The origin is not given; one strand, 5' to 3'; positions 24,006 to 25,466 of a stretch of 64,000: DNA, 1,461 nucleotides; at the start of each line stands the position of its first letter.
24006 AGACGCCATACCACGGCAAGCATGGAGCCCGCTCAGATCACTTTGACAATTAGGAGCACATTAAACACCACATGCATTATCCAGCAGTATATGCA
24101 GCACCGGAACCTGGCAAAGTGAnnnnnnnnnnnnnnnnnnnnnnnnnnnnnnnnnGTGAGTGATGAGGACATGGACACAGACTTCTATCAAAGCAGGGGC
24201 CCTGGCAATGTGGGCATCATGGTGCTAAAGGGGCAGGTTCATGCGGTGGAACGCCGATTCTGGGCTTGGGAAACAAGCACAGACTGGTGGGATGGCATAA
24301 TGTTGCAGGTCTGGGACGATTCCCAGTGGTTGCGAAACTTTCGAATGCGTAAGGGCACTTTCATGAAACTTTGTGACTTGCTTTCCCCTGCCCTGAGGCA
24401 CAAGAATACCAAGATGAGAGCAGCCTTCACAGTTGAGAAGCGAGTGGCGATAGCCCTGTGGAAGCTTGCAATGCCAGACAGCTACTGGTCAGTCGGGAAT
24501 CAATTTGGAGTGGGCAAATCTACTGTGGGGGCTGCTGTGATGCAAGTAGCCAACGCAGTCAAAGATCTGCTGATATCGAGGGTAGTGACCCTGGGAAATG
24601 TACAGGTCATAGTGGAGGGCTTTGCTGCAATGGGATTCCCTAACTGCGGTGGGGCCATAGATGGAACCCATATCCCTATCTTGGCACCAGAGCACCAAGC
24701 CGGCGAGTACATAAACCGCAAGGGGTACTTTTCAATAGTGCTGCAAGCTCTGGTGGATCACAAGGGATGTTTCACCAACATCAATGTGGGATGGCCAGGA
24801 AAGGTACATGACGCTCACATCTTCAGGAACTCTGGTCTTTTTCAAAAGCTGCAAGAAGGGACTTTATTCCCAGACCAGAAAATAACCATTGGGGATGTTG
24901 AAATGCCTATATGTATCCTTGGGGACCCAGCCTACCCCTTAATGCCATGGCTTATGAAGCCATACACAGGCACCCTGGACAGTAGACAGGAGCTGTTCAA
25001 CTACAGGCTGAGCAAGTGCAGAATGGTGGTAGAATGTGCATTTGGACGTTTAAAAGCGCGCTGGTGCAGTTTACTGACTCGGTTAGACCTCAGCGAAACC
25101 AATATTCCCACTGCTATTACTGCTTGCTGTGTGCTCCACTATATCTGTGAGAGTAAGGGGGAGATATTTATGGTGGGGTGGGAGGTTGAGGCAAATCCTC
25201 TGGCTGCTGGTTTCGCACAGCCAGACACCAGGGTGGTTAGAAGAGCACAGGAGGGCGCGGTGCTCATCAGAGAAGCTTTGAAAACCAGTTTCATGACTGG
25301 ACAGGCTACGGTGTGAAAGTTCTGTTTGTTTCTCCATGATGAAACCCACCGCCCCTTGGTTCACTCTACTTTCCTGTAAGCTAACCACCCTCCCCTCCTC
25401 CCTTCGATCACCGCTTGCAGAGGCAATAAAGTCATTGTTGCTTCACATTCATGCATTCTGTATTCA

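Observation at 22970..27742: Apparently complete Harbinger transposon with both genes intact, plus a cognate MITE 33 kb away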

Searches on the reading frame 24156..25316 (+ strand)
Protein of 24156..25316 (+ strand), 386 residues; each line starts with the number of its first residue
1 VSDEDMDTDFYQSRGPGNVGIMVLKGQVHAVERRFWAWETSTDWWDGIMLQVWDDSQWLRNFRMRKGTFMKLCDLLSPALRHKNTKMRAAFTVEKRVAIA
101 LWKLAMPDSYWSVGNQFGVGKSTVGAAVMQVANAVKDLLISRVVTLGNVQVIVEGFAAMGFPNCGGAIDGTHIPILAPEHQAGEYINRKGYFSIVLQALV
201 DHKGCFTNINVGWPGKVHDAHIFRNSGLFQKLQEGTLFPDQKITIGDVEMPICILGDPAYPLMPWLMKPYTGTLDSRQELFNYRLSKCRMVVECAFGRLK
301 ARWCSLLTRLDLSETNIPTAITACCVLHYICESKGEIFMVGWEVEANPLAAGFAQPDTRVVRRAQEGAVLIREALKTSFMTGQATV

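Call 5: search_protein_families(library=pfam, proteins=[window:24156-25316:+], max_evalue=0.01)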
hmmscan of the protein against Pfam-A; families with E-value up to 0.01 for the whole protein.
window:24156-25316:+ (386 aa): 3 families
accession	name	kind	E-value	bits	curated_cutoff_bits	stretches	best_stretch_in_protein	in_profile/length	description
PF13359.12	DDE_Tnp_4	-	7.5e-36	123.6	24.8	1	168-328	1-157/158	DDE superfamily endonuclease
PF04827.20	Plant_tran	-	1.6e-12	47.9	22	1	147-333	10-200/205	Plant transposon protein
PF01609.27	DDE_Tnp_1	-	4.2e-09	36.9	23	1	163-225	4-67/200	Transposase DDE domain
